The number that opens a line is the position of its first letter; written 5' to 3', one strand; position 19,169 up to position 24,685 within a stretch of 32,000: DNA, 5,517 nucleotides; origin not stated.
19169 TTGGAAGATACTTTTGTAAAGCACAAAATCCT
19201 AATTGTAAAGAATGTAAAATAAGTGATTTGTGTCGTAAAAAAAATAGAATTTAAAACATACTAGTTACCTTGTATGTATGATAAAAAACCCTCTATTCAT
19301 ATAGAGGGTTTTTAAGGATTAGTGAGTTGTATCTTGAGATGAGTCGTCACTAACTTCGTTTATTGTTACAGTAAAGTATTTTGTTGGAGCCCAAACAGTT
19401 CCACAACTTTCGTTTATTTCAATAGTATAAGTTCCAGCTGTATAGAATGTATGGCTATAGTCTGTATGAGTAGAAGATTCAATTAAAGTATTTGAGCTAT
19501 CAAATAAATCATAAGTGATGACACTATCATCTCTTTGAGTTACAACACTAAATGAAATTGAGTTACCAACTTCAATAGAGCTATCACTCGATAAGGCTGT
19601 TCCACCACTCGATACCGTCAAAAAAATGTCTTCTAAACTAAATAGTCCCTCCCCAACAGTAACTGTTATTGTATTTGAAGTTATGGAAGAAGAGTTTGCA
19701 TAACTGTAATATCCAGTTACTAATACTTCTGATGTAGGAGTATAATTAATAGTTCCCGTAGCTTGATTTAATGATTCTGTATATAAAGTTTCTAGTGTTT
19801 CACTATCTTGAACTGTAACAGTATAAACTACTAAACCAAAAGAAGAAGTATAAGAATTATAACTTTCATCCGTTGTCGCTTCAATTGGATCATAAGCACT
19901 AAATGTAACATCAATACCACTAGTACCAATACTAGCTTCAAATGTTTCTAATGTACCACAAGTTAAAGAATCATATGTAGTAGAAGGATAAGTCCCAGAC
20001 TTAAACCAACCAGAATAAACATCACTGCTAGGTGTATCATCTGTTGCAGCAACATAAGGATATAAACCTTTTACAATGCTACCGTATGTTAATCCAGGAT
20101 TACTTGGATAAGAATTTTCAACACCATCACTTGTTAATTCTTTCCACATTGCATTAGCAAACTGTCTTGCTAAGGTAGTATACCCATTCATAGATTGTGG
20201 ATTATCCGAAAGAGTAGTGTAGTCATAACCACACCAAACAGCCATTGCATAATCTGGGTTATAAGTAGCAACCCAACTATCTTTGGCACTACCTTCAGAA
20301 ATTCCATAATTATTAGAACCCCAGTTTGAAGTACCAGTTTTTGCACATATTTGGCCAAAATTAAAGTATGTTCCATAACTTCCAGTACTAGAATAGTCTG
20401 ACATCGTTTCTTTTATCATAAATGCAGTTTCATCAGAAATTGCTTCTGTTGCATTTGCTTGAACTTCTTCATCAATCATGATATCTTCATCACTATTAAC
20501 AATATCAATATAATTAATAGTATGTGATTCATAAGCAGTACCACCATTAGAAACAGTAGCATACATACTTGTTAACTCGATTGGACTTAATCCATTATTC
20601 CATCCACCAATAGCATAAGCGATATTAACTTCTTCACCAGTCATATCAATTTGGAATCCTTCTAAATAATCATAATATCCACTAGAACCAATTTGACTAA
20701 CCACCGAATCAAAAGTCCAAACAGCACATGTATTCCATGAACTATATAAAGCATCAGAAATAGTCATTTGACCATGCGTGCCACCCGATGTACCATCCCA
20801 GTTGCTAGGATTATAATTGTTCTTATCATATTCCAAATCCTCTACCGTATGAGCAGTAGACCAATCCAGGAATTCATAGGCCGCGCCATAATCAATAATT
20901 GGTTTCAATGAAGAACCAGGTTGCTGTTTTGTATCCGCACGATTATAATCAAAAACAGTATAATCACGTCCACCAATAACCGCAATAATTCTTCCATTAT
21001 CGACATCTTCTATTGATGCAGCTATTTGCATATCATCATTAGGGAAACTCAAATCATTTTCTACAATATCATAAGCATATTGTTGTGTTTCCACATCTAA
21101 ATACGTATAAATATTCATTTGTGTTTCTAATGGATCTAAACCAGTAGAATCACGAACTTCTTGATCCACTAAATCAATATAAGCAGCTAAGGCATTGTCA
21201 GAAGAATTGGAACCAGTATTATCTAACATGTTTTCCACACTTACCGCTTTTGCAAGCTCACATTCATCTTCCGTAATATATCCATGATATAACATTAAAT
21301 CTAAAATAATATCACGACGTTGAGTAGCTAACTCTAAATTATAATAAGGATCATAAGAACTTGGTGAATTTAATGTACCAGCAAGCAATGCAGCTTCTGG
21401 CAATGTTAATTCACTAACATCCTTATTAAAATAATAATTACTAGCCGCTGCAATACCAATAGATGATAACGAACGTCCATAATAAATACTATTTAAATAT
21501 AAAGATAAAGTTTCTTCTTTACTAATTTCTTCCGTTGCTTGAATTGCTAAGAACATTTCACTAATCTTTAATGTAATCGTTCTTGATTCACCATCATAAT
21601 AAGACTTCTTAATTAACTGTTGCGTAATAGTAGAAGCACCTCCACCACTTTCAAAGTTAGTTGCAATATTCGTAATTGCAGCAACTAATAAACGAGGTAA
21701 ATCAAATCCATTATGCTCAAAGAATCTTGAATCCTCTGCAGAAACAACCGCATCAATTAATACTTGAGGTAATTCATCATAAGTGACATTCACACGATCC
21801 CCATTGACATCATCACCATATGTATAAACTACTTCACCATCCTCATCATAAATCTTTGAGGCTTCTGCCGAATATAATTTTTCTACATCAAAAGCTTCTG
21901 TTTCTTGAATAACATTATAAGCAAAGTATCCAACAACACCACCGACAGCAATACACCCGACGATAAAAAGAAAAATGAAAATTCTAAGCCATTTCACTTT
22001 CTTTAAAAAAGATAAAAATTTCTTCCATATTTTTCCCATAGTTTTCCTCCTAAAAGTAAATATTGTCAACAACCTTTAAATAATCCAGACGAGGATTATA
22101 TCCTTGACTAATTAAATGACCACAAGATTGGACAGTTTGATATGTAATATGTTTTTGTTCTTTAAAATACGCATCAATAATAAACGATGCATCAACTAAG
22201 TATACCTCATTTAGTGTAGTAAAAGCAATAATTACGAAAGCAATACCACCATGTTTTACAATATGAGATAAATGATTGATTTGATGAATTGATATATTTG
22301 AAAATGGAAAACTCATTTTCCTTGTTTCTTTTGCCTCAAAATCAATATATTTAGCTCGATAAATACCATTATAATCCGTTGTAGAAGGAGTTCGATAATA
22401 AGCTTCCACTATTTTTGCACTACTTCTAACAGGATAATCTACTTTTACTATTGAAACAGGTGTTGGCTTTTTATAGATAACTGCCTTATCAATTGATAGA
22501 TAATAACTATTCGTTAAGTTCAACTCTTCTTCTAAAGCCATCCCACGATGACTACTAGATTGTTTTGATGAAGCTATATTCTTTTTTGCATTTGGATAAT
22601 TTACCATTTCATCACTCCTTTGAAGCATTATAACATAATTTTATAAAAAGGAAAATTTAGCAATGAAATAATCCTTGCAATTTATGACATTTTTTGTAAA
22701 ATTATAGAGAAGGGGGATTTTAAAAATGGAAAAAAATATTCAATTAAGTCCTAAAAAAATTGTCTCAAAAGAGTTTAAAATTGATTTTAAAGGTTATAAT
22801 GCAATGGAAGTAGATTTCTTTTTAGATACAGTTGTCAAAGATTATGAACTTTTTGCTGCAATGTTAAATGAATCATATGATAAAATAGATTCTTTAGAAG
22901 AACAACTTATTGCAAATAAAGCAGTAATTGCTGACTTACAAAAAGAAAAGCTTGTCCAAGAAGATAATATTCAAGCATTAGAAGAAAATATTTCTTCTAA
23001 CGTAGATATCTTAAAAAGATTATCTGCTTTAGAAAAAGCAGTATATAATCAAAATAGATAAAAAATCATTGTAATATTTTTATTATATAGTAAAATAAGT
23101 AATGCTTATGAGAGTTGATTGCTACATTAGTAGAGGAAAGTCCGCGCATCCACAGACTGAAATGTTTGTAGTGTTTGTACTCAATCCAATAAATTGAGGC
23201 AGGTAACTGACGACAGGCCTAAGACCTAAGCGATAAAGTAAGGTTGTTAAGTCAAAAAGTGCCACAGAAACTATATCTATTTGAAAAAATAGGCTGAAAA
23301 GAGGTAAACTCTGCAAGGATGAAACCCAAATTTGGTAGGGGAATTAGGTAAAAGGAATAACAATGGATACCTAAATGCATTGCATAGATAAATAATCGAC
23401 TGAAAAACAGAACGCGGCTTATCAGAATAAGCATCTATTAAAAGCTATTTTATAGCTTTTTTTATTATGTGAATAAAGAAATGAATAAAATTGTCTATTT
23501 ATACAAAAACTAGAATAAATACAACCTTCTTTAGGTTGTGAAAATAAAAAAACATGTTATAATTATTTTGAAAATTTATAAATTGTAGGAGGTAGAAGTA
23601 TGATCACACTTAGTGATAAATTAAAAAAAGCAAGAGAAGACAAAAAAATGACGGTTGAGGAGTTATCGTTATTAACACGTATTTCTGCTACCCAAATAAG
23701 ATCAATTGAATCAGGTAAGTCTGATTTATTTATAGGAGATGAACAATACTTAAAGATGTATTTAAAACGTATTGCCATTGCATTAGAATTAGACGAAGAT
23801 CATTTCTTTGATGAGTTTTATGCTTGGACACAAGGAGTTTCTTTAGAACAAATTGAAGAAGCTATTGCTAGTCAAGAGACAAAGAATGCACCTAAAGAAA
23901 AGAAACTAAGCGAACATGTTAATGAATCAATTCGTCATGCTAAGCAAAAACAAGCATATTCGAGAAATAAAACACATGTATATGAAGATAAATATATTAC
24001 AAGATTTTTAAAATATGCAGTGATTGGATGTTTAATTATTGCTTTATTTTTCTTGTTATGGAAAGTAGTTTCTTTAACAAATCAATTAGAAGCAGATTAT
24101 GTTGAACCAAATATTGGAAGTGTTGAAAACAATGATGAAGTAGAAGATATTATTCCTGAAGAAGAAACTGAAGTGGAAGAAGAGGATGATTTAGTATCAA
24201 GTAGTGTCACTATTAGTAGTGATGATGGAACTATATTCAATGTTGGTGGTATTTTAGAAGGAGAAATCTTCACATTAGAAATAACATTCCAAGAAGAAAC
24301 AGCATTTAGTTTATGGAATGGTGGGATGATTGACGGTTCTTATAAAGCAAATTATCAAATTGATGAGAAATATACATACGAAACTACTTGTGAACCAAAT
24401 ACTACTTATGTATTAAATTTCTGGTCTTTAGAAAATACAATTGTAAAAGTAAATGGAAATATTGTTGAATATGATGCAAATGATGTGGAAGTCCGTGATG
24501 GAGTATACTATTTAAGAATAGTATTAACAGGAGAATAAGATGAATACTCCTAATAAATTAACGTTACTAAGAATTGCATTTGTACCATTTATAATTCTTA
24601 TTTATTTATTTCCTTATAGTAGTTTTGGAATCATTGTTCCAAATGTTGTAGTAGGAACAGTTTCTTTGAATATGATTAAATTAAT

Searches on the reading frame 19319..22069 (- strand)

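Call 6: search_protein_families(library=pfam, proteins=[window:19319-22069:-])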
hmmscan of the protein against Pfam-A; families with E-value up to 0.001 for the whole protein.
window:19319-22069:- (916 aa): 2 families
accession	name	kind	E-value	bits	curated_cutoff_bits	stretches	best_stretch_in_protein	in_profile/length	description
PF00912.28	Transgly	-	1.5e-53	181.3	27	1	79-259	3-177/178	Transglycosylase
PF00905.27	Transpeptidase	-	1.5e-18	67.5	22.1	1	351-611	3-271/299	Penicillin binding protein transpeptidase domain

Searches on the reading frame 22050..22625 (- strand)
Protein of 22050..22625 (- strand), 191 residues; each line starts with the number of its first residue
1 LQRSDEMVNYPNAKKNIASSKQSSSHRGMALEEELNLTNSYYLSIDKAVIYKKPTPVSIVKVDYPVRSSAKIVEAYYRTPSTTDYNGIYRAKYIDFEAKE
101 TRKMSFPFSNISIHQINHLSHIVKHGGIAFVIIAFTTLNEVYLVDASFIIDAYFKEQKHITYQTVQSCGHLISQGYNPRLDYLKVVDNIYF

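Call 60: search_protein_families(library=pfam, proteins=[window:22050-22625:-])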
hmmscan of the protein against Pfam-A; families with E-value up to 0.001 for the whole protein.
window:22050-22625:- (191 aa): 1 family
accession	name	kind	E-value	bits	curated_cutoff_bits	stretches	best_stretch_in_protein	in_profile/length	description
PF03838.20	RecU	-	9.5e-55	185.4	25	1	27-187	1-162/162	Recombination protein U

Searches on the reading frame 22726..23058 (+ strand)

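Call 60: search_protein_families(library=pfam, proteins=[window:22726-23058:+])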
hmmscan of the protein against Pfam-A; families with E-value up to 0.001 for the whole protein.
window:22726-23058:+ (111 aa): 1 family
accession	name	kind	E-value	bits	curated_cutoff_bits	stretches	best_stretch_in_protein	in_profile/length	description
PF05103.18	DivIVA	-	8.9e-11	42.3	28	1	7-85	1-79/131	DivIVA protein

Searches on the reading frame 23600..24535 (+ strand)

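Call 60: search_protein_families(library=pfam, proteins=[window:23600-24535:+])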
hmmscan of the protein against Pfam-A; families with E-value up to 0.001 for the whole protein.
window:23600-24535:+ (312 aa): 3 families
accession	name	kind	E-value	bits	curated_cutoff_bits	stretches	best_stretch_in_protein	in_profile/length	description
PF13413.12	HTH_25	-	3.3e-12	46.5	24.6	1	8-68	2-61/62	Helix-turn-helix domain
PF12844.13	HTH_19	-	1.1e-06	28.9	30.2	1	7-65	3-54/64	Helix-turn-helix domain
PF01381.28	HTH_3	-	2.5e-05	24.6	23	1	8-41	1-34/55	Helix-turn-helix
